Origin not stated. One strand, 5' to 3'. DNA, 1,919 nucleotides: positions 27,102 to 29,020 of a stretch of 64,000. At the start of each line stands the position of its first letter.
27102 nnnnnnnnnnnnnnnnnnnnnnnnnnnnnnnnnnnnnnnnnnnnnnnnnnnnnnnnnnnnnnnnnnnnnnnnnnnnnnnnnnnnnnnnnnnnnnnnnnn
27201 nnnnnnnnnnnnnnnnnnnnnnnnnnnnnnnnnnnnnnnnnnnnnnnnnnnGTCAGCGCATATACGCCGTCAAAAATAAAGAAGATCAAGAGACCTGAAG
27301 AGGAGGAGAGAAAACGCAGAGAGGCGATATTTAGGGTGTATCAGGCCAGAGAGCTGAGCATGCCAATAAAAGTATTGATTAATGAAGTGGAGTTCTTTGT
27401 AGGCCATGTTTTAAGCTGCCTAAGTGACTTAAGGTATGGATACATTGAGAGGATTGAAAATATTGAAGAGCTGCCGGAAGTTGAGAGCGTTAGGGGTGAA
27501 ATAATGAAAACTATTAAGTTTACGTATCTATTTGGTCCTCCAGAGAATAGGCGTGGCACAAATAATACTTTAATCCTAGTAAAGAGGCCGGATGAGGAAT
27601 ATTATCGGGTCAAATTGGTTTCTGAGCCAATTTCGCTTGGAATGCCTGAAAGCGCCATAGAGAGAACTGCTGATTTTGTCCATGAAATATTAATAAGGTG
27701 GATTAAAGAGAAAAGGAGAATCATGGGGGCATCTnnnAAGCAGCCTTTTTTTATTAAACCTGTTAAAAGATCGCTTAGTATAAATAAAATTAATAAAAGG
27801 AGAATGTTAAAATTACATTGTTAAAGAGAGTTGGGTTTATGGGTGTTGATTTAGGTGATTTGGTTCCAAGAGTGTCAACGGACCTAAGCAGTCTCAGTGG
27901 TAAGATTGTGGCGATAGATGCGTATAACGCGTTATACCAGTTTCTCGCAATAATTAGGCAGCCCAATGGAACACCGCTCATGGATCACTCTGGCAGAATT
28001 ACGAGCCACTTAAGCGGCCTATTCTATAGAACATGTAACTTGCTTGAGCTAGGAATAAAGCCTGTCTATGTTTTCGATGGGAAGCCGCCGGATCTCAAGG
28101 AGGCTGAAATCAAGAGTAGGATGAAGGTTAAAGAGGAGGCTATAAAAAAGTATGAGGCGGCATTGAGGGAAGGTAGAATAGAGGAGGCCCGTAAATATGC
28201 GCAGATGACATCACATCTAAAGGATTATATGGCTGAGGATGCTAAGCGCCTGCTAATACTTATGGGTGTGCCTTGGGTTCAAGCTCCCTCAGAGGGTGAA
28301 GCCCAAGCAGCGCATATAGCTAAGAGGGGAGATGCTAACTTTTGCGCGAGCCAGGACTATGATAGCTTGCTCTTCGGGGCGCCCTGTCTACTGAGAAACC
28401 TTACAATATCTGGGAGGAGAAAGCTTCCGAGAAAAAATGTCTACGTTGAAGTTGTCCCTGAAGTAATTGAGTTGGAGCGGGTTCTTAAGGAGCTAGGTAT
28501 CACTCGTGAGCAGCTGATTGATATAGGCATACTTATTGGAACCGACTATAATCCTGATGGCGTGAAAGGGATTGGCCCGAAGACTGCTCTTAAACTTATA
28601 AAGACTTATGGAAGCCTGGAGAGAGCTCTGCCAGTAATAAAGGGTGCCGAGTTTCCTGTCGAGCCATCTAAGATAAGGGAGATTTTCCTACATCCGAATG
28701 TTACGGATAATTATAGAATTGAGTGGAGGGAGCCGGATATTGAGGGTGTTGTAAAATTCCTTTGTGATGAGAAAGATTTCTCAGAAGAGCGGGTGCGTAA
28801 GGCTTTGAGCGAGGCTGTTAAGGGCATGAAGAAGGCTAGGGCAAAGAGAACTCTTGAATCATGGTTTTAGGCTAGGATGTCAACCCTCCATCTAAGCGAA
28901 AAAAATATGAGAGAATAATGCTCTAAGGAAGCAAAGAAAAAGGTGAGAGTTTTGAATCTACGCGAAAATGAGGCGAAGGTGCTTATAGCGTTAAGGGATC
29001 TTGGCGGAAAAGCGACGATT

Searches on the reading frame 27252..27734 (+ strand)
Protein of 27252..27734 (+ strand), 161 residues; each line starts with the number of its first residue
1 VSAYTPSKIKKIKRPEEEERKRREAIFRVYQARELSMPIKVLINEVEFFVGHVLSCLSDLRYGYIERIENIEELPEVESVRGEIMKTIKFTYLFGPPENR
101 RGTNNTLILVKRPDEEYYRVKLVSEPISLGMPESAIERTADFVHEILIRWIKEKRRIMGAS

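Call 29: search_solved_structures(query=A3, max_evalue=10, show_alignments=2)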
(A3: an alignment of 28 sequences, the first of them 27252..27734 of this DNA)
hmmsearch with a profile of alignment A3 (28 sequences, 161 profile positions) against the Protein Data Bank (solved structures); distinct sequences matched with E-value up to 10: 0.

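Call 38: predict_structure(alignment_id=A3)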
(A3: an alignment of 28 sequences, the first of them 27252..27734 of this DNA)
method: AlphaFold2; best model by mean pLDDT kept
length: 161 residues; sequences in the alignment: 28
mean_pLDDT: 80.7   pTM: 0.69
mean pLDDT of the five models: 80.7, 80.6, 80.5, 80.4, 78.7
residues with pLDDT >= 90: 62; 70-90: 65; 50-70: 22; < 50: 12
segments of 3 or more residues with pLDDT < 50: 1-6, 8-11
pLDDT, mean of each block of 10 residues (from residue 1): 44 56 56 83 91 91 83 90 92 83 91 92 85 83 92 84 44
secondary structure, 60 per line:
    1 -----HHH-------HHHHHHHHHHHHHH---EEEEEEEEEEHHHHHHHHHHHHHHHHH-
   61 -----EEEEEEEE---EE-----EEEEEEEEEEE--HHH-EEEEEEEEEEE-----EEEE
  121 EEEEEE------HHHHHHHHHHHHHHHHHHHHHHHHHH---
elements in order: H16-29 E33-42 H43-59 E66-73 E84-94 E101-111 E117-126 H133-158

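Call 80: search_protein_representatives(alignment_id=A3)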
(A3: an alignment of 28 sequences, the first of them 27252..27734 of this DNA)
Query: 28 sequences, 161 profile positions. Proteins with E-value up to 0.001 (for the whole library): 97; up to 1e-10: 61; up to 1e-30: 32. The best 97 are listed.
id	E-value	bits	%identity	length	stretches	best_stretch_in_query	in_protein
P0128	5.3e-75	266.7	-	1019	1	1-159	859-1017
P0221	3.8e-71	254.2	-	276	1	1-159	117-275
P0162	9.7e-70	249.6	-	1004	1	1-159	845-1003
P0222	6.3e-55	201.5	-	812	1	1-160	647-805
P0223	8.1e-53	194.6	-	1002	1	1-160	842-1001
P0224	9.7e-52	191.1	-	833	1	1-160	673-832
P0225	7.8e-51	188.2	-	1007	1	1-159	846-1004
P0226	8.1e-51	188.1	-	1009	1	1-159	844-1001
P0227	3.6e-47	176.3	-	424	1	1-158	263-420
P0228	2.5e-46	173.5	-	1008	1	1-160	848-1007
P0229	6.7e-46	172.1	-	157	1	3-159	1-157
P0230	1.2e-44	168.1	-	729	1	1-159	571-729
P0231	2.3e-44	167.2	-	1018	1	1-160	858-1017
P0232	2.7e-42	160.4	-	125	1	37-159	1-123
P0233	8.5e-40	152.3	-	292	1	2-159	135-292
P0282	1.6e-09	53.9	-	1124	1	5-150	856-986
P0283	3.3e-09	52.8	-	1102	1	4-151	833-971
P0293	6.5e-06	42.1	-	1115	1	35-158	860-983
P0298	4.6e-05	39.4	-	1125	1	34-151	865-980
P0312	3.9e-04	36.4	-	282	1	5-150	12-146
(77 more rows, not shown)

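Call 81: search_protein_families(library=padloc, proteins=[P0282, P0283, P0293, P0298, P0312], max_evalue=0.001)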
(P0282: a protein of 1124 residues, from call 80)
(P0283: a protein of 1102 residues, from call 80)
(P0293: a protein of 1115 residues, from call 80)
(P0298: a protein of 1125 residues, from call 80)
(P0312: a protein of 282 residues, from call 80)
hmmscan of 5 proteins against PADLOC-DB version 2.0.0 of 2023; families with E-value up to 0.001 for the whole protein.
P0282 (1124 aa): 2 families
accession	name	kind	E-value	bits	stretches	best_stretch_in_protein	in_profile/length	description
PDLC01991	CARF_m8--CARF_LolE_TM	-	2.2e-240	798.1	1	263-1115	3-809/810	-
PDLC01990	CARF_m8--CARF_Beta-galactosidase_LolE_TM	-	8.2e-93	309.8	1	190-1110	911-1785/1791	-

P0283 (1102 aa): 2 families
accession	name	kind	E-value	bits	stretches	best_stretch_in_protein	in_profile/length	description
PDLC01991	CARF_m8--CARF_LolE_TM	-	2.5e-219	728.4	1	244-1093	3-801/810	-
PDLC01990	CARF_m8--CARF_Beta-galactosidase_LolE_TM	-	1.4e-96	322.2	1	177-1081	913-1770/1791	-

P0293 (1115 aa): 2 families
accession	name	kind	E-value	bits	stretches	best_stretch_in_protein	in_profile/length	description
PDLC01991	CARF_m8--CARF_LolE_TM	-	1.7e-169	563.6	1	264-1107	4-807/810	-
PDLC01990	CARF_m8--CARF_Beta-galactosidase_LolE_TM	-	8.7e-94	313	1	191-1060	912-1743/1791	-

P0298 (1125 aa): 4 families
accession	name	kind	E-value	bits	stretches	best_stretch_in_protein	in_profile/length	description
PDLC01991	CARF_m8--CARF_LolE_TM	-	3.4e-276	916.5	1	256-1111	2-810/810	-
PDLC01990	CARF_m8--CARF_Beta-galactosidase_LolE_TM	-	6.5e-85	283.6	1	227-1100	945-1780/1791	-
PDLC01840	CARF2--CARF_HEPN_CARF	-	9.1e-06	22.6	1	988-1115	415-543/547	-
PDLC01839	CARF2--CARF_HEPN_CARF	-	4.2e-05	20.5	1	988-1113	384-515/518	-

P0312 (282 aa): 2 families
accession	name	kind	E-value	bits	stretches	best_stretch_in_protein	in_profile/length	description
PDLC01991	CARF_m8--CARF_LolE_TM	-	1.3e-93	312.6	1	1-278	541-810/810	-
PDLC01990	CARF_m8--CARF_Beta-galactosidase_LolE_TM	-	3.8e-27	92.1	1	2-264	1520-1777/1791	-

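Call 83: find_encoding_contigs(protein=P0298, flank=8000, max_places=3)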
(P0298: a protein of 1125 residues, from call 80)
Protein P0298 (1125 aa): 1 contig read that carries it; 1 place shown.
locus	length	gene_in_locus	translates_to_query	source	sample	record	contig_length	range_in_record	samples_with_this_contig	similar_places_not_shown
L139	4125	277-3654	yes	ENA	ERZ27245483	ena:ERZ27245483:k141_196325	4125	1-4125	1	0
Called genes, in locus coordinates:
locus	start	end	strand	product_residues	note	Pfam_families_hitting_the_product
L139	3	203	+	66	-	?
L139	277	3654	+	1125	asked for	PF12704:MacB_PCD (weak), PF02687:FtsX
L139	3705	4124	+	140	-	?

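Call 95: fold_search(model_id=the predicted structure, library=pdb)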
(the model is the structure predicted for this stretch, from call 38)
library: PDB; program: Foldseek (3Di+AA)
matches with E <= 10: 1606; with E <= 0.001: 0
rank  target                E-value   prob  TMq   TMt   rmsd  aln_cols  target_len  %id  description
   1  6xrf_A                2.9e-03  0.98  0.29  0.32   9.7       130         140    7  EagT6 Tse6 NT complex (released 2020-12-30)
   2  6xrf_H                5.0e-03  0.98  0.29  0.32   7.9       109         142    7  EagT6 Tse6 NT complex (released 2020-12-30)
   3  4igx_A                5.0e-03  0.82  0.28  0.30  11.7       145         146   11  Crystal structure of kirola (Act d 11) - triclinic form (released 2013-09-04)
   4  4ytx_P                5.0e-03  0.66  0.21  0.22  23.5       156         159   10  Crystal structure of Ups1-Mdm35 complex with PA (released 2015-08-12)
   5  1eq6                  7.0e-03  0.89  0.27  0.24  11.0       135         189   12  1.9 ANGSTROM RESOLUTION CRYSTAL STRUCTURE OF THE SACCHAROMYCES CEREVISIAE RAN-BINDING PROTEIN MOG1P (released 2000-05-27)
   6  4ih0                  7.4e-03  0.66  0.25  0.26  12.0       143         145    9  Crystal structure of kirola (Act d 11) from crystal soaked with serotonin (released 2013-09-04)
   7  2d4r_C                8.8e-03  0.80  0.27  0.29  12.3       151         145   16  Crystal structure of TTHA0849 from Thermus thermophilus HB8 (released 2005-12-13)
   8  9grx_0                9.3e-03  0.90  0.28  0.28  13.4       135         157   13  NDH-PSI-LHCI supercomplex from S. oleracea (released 2025-02-12)
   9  4igw_A                9.3e-03  0.63  0.26  0.27  12.2       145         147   11  Crystal structure of kirola (Act d 11) in P6122 space group (released 2013-09-04)
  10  2fpn                  9.8e-03  0.93  0.32  0.27   7.1       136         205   15  The crystal structure of the ywmB protein from Bacillus subtilis (released 2006-03-14)
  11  4igw_B                9.8e-03  0.66  0.27  0.28  12.2       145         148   12  Crystal structure of kirola (Act d 11) in P6122 space group (released 2013-09-04)
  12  4ytw_B                1.3e-02  0.54  0.22  0.22  24.3       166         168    9  Crystal structure of Ups1-Mdm35 complex (released 2015-08-12)
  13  6kyl_B                1.3e-02  0.30  0.19  0.20  24.3       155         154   12  Crystal Structure of Phosphatidic acid Transporter Ups1/Mdm35 in Complex with (2R)-3-(phosphonooxy)propane-1,2-diyl di (released 2019-10-02)
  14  1tu1_A                1.5e-02  0.94  0.30  0.33   9.9       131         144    5  Crystal Structure of Protein of Unknown Function PA94 from Pseudomonas aeruginosa, Putative Regulator (released 2004-08-03)
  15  4bkc_A                1.5e-02  0.97  0.41  0.41  11.0       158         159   10  Crystal Structure of a unusually linked dimeric variant of Bet v 1 (released 2013-11-27)
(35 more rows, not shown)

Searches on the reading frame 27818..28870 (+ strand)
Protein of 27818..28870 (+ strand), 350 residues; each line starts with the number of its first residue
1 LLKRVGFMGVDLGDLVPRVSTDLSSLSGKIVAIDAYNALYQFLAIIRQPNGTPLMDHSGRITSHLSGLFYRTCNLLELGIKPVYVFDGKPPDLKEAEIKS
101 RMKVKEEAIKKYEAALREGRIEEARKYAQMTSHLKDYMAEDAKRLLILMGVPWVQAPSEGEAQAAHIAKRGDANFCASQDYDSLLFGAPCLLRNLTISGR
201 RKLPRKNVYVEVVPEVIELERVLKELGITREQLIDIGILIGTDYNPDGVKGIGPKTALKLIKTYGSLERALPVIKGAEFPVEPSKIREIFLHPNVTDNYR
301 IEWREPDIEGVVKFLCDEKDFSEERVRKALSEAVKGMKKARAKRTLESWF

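Call 3: search_protein_families(library=pfam, proteins=[window:27818-28870:+], max_evalue=0.1)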
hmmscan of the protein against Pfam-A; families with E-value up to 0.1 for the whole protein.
window:27818-28870:+ (350 aa): 5 families
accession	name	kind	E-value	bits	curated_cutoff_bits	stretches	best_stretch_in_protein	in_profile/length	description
PF00867.23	XPG_I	-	3.5e-28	98.3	24.9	1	150-243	1-89/89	XPG I-region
PF00752.23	XPG_N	-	3.7e-21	75.9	22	1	20-107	18-100/101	XPG N-terminal domain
PF01367.25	5_3_exonuc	-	2.1e-08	35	40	1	229-275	2-49/97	5'-3' exonuclease, C-terminal SAM fold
PF14520.12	HHH_5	-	7.8e-05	23.5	27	1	248-268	6-27/57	Helix-hairpin-helix domain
PF00148.24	Oxidored_nitro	-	0.0092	15.3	28.6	1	75-155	291-372/399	Nitrogenase component 1 type Oxidoreductase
